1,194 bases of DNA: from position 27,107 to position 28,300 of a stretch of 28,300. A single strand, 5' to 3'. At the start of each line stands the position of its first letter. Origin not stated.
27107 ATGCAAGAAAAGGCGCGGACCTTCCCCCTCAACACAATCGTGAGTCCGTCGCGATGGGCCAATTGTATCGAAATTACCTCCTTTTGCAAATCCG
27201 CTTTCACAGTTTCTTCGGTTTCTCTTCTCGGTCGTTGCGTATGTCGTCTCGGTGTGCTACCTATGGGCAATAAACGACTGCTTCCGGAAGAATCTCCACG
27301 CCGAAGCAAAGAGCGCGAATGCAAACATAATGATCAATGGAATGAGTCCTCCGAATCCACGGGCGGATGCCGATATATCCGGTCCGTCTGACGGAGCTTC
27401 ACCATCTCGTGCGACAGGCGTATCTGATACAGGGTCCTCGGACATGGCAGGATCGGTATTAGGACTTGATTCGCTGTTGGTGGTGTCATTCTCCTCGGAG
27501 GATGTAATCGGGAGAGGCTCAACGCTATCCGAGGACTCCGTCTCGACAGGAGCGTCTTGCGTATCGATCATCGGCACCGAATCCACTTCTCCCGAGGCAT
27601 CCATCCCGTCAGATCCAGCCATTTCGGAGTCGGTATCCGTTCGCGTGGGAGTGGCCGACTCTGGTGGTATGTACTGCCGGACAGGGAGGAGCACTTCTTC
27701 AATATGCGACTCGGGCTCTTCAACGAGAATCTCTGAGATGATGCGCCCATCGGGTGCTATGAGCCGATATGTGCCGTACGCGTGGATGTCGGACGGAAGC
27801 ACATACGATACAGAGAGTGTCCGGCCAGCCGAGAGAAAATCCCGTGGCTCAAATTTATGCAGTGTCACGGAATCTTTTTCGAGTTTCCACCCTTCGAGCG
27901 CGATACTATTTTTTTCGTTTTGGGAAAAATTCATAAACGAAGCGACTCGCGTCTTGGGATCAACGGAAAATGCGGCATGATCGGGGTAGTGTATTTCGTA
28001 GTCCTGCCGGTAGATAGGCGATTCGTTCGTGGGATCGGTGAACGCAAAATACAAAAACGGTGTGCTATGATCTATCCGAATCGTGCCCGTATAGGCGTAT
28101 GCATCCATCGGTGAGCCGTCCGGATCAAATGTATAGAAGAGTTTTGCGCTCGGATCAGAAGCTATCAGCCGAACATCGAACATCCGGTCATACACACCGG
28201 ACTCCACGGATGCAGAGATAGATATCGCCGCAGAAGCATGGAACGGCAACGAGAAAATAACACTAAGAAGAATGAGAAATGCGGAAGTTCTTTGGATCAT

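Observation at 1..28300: UGA is decoded as an amino acid: 29 in-frame TGAs in 13 of 25 genes, and no gene needs TGA to stop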

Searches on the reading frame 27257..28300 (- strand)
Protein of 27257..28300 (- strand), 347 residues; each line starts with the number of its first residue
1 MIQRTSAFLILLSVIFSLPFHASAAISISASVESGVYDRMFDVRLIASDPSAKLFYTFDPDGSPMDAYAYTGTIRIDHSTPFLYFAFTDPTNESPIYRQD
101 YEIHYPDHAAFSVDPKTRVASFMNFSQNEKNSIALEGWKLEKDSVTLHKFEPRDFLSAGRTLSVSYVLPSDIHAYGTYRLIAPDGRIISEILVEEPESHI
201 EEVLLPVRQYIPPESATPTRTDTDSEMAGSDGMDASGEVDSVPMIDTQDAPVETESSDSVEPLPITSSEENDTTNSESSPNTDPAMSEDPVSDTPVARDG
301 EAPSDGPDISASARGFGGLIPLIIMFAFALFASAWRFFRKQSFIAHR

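Call 12: search_protein_families(library=pfam, proteins=[window:27257-28300:-], max_evalue=0.01)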
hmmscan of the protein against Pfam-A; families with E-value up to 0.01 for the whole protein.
window:27257-28300:- (347 aa): 2 families
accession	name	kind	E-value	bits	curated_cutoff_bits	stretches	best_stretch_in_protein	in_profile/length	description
PF13290.12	CHB_HEX_C_1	-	0.00022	21.5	22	1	33-97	2-66/67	Chitobiase/beta-hexosaminidase C-terminal domain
PF13287.12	Fn3_assoc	-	0.0014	19.2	23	1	45-101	3-59/59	Fn3 associated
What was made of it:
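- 27257..28300 (-): Secreted, membrane-anchored protein of unknown function. No TGA. Only weak Pfam hits to CHB_HEX_C_1 and Fn3_assoc (call 12).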

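Call 14: search_protein_families(library=ncbifam, proteins=[window:27257-28300:-], max_evalue=0.00001)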
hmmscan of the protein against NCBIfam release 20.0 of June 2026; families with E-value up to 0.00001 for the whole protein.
window:27257-28300:- (347 aa): 0 families

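Call 17: find_encoding_contigs(protein=window:27257-28300:-, flank=10000, max_places=4)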
Protein window:27257-28300:- (347 aa): 5 contigs read that carry it; 4 places shown.
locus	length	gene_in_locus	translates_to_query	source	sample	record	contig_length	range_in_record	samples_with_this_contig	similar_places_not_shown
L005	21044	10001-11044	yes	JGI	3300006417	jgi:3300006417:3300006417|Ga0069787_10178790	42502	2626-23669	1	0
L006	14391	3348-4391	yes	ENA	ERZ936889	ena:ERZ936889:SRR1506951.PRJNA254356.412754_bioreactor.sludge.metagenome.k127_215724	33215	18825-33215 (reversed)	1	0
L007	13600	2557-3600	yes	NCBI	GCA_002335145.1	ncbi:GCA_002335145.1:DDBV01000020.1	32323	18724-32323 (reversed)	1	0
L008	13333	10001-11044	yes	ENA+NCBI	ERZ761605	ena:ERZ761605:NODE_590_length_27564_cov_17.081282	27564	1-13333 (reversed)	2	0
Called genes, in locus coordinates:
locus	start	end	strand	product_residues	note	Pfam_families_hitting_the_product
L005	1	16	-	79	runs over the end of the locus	-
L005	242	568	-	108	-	-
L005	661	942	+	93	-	-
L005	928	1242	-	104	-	-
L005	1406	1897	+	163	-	-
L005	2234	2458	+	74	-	-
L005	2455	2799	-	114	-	-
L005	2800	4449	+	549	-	-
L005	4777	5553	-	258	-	-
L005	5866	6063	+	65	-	-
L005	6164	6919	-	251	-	-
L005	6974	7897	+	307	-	-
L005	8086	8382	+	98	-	PF00239:Resolvase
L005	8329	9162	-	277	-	-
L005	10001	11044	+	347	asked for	-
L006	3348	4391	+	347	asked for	-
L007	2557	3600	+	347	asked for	-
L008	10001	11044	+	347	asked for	-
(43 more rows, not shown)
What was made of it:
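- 27257..28300 (-): An exact match is found on 5 public contigs (call 17).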
